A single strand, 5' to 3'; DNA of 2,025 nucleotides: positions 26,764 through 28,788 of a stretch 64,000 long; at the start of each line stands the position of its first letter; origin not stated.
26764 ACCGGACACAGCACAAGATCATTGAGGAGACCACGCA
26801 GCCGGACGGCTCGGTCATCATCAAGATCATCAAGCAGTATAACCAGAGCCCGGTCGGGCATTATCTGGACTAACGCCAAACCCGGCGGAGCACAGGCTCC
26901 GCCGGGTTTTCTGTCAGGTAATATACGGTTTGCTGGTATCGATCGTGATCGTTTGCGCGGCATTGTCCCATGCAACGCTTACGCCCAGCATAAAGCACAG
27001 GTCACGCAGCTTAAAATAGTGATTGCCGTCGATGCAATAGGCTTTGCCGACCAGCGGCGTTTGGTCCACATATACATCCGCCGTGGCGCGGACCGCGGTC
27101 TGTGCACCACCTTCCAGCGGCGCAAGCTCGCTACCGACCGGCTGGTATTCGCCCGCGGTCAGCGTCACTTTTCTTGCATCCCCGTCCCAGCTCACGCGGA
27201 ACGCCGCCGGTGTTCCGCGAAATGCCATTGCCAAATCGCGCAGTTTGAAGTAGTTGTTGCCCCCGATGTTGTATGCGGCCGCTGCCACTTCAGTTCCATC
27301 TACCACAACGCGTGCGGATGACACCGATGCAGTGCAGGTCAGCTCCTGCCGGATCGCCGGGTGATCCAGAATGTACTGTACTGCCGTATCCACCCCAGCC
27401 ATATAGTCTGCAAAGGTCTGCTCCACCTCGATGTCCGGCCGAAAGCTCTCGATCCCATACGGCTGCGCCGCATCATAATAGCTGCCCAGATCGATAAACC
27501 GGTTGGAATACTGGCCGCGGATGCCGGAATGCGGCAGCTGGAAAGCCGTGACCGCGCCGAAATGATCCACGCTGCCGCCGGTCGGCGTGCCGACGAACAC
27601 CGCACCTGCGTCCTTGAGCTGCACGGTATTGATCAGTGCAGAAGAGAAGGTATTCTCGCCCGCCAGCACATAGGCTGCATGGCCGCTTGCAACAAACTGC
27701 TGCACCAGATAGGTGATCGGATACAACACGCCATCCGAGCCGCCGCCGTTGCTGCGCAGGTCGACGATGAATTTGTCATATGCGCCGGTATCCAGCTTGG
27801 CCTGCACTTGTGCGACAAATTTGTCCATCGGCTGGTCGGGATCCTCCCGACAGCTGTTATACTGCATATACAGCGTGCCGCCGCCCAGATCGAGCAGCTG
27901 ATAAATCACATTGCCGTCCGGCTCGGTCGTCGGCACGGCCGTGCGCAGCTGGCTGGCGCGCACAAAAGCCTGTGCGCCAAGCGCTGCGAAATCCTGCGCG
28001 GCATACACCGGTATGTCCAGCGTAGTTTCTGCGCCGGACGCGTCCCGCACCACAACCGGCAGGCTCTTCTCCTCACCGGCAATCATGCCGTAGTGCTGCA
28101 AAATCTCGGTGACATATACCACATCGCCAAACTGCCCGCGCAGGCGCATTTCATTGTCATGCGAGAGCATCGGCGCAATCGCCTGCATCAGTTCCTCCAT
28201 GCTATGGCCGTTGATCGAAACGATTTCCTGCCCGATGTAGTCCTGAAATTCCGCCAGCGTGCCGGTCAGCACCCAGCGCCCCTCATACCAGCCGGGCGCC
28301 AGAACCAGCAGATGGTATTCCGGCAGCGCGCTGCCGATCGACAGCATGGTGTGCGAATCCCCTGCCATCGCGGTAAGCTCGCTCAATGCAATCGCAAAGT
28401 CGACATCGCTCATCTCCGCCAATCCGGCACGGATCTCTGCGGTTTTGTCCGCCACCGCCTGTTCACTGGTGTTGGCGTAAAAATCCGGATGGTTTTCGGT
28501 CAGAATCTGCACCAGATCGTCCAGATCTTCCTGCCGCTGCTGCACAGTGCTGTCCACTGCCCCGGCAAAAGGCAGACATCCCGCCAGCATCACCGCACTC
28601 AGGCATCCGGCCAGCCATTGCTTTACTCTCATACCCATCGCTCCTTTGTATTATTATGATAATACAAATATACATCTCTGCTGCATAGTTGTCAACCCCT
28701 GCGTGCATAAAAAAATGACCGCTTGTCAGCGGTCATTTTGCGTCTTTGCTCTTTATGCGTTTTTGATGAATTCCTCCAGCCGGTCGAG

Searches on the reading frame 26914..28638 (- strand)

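Call 15: search_protein_families(library=pfam, proteins=[window:26914-28638:-], max_evalue=0.001)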
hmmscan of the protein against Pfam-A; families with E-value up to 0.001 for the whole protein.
window:26914-28638:- (574 aa): 2 families
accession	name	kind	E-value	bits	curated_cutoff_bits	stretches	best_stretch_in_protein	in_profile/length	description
PF03572.23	Peptidase_S41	-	1.5e-08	34.8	24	1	256-306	3-49/165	Peptidase family S41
PF07833.16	Cu_amine_oxidN1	-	4e-07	30.4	24.2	1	445-566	1-108/108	Copper amine oxidase N-terminal domain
